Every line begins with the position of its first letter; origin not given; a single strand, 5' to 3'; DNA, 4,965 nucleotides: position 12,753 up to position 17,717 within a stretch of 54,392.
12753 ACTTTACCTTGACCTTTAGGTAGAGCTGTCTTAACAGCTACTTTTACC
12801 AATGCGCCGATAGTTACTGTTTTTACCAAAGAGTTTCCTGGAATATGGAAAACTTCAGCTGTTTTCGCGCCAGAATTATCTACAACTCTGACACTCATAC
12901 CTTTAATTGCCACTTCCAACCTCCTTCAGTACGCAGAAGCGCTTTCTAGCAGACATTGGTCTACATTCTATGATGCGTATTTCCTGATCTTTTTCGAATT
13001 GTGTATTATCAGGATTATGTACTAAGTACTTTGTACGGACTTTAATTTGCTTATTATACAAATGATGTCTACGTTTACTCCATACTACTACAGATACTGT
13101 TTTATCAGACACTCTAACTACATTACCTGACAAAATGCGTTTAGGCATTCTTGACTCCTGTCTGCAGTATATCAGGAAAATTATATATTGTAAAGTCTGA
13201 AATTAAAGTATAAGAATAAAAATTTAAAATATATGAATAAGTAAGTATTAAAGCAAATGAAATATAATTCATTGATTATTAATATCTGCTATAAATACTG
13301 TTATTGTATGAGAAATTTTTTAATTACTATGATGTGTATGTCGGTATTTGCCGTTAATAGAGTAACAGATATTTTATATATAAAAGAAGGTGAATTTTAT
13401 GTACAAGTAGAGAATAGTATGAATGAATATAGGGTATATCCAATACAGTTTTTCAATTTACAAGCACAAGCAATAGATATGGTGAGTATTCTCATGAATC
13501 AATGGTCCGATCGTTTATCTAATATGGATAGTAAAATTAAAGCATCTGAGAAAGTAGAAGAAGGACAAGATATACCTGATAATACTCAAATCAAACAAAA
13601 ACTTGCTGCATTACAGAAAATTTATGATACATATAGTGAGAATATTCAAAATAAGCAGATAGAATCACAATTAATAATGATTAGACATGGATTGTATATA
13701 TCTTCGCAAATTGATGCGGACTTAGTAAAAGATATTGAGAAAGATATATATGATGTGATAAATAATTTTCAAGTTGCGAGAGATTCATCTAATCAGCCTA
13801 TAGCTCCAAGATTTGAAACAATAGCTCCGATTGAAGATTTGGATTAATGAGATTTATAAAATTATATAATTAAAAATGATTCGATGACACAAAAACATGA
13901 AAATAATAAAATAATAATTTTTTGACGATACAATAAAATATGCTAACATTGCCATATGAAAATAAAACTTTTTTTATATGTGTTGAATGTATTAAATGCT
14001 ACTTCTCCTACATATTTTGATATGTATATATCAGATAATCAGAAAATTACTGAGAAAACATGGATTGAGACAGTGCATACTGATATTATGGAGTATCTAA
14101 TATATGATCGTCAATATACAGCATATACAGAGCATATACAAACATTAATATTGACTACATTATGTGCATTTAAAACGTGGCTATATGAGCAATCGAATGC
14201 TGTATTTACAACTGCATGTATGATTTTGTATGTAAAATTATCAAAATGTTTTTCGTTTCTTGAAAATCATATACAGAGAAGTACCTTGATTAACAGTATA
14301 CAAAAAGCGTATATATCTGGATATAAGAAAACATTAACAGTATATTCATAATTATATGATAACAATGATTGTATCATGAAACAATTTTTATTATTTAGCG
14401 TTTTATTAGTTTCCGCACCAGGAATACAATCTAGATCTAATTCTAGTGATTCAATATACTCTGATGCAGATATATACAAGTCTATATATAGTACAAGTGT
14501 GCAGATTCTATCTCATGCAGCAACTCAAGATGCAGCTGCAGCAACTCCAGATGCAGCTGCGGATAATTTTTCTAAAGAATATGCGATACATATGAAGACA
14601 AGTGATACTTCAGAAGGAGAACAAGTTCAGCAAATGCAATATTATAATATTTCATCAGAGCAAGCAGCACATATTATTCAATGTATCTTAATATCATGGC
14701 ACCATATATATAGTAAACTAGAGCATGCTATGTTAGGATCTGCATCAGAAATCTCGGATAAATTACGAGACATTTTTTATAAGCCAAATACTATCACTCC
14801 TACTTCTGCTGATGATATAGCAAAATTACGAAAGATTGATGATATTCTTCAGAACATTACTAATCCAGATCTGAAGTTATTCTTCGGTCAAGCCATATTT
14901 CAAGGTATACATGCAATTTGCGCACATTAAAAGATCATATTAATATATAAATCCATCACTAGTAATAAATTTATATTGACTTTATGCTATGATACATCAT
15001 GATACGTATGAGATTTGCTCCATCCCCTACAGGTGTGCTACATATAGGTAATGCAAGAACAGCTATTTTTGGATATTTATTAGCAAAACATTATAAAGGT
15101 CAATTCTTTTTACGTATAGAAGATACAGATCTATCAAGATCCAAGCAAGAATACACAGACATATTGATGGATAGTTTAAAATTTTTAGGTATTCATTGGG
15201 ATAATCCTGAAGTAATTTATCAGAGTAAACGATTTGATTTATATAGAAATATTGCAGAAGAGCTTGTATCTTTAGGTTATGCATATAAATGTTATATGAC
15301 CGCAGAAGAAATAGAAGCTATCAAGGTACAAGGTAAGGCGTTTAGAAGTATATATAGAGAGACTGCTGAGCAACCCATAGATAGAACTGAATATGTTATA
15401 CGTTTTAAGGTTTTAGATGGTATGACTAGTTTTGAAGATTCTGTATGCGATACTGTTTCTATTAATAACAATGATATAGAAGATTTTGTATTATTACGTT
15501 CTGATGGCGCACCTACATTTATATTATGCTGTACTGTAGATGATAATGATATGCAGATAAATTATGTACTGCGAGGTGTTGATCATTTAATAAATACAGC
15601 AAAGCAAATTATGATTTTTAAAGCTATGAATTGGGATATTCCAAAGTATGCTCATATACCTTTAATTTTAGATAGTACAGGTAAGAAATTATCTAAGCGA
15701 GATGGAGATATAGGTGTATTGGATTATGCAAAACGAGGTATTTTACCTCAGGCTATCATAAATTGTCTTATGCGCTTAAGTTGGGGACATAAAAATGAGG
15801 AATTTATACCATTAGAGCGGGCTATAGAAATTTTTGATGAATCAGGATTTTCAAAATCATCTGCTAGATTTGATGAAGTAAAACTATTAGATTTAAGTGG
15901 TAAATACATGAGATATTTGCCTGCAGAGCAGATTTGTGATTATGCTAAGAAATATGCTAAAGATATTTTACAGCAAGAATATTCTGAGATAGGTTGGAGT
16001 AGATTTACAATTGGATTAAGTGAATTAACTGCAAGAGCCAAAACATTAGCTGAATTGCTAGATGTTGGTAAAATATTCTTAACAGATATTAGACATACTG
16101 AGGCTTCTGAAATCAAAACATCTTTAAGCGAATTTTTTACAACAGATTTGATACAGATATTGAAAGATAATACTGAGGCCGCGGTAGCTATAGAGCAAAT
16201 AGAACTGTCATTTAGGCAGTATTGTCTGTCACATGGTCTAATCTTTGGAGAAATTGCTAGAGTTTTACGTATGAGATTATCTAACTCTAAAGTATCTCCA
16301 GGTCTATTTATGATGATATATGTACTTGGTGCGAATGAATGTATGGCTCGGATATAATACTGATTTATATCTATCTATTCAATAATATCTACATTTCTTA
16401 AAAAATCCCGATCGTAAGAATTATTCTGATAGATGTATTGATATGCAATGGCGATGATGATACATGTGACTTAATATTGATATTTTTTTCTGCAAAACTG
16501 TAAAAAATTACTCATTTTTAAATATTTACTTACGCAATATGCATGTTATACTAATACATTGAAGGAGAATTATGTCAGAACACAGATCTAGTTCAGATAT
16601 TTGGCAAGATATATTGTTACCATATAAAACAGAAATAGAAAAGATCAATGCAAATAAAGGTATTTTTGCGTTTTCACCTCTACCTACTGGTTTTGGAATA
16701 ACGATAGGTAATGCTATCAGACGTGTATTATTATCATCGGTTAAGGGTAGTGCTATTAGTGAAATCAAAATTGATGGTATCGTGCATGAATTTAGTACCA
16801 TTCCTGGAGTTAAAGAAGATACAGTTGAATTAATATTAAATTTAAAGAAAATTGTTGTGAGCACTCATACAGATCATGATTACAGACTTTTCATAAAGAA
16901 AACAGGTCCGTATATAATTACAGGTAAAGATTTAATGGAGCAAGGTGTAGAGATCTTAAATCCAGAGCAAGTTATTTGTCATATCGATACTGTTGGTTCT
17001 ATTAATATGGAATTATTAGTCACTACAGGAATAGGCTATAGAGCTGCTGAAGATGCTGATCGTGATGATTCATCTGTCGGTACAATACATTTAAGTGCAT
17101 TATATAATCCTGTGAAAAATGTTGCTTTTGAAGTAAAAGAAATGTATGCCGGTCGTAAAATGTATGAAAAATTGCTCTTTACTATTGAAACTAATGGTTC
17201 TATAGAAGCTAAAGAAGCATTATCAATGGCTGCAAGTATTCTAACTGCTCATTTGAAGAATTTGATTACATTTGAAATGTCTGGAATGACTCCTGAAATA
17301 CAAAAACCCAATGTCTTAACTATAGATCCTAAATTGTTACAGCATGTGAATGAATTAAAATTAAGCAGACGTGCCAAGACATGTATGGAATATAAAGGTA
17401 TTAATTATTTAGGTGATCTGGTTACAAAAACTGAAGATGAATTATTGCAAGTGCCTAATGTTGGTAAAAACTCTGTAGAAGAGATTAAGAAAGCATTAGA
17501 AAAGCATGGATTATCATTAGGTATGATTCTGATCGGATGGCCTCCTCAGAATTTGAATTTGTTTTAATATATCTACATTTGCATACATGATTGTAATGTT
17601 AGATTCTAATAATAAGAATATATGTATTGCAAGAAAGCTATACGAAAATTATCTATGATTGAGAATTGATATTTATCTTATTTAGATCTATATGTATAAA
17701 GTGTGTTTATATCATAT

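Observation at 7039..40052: The ribosomal-protein superoperon and other deeply conserved gene pairs are shattered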

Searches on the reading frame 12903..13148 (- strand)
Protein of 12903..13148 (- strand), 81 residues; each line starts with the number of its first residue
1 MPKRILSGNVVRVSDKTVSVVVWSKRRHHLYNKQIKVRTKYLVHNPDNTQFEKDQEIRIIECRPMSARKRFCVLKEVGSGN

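Call 9: search_protein_families(library=ncbifam, proteins=[window:12903-13148:-], max_evalue=1e-8)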
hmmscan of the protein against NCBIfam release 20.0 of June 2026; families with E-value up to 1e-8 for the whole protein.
window:12903-13148:- (81 aa): 2 families
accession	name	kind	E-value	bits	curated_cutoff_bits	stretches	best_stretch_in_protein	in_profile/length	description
TIGR03635.1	uS17_bact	equivalog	3.8e-18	65.3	88.7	1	3-73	1-71/72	30S ribosomal protein S17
NF004123.1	PRK05610.1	equivalog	4.7e-18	65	74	1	3-73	1-71/72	30S ribosomal protein S17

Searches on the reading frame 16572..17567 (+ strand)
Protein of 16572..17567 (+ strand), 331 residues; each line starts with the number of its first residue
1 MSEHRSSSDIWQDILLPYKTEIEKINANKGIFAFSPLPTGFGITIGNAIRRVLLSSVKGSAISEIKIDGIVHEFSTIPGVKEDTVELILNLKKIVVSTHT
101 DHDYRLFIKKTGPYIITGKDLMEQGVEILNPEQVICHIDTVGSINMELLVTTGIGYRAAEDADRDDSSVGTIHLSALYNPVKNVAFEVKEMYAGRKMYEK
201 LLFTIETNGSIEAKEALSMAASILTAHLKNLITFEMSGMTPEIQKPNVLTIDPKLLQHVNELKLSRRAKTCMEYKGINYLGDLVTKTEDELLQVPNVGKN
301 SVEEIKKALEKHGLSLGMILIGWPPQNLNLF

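Call 9: search_protein_families(library=ncbifam, proteins=[window:16572-17567:+], max_evalue=1e-8)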
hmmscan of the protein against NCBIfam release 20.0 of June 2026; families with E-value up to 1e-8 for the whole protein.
window:16572-17567:+ (331 aa): 8 families
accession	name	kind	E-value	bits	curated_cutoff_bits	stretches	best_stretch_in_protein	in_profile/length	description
NF003513.0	PRK05182.1-2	equivalog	8.6e-101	337.2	302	1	9-328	4-327/338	DNA-directed RNA polymerase subunit alpha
NF003519.0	PRK05182.2-5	equivalog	1.4e-92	310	277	1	18-318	8-316/320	DNA-directed RNA polymerase subunit alpha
TIGR02027.1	rpoA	equivalog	8.4e-89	297.7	227.8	1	30-318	2-297/298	DNA-directed RNA polymerase subunit alpha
NF003515.0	PRK05182.2-1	equivalog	2.6e-77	260.2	406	1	26-316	17-310/314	DNA-directed RNA polymerase subunit alpha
NF003516.0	PRK05182.2-2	equivalog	2.9e-76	256.6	353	1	21-316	12-307/315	DNA-directed RNA polymerase subunit alpha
NF003517.0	PRK05182.2-3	equivalog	2.5e-70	237.2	356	1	10-319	4-321/344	DNA-directed RNA polymerase subunit alpha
NF003514.0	PRK05182.1-4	equivalog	4.8e-69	232.5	434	1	23-317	12-309/338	DNA-directed RNA polymerase subunit alpha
NF003518.0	PRK05182.2-4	equivalog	2.4e-64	217.5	523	1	19-316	6-308/312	DNA-directed RNA polymerase subunit alpha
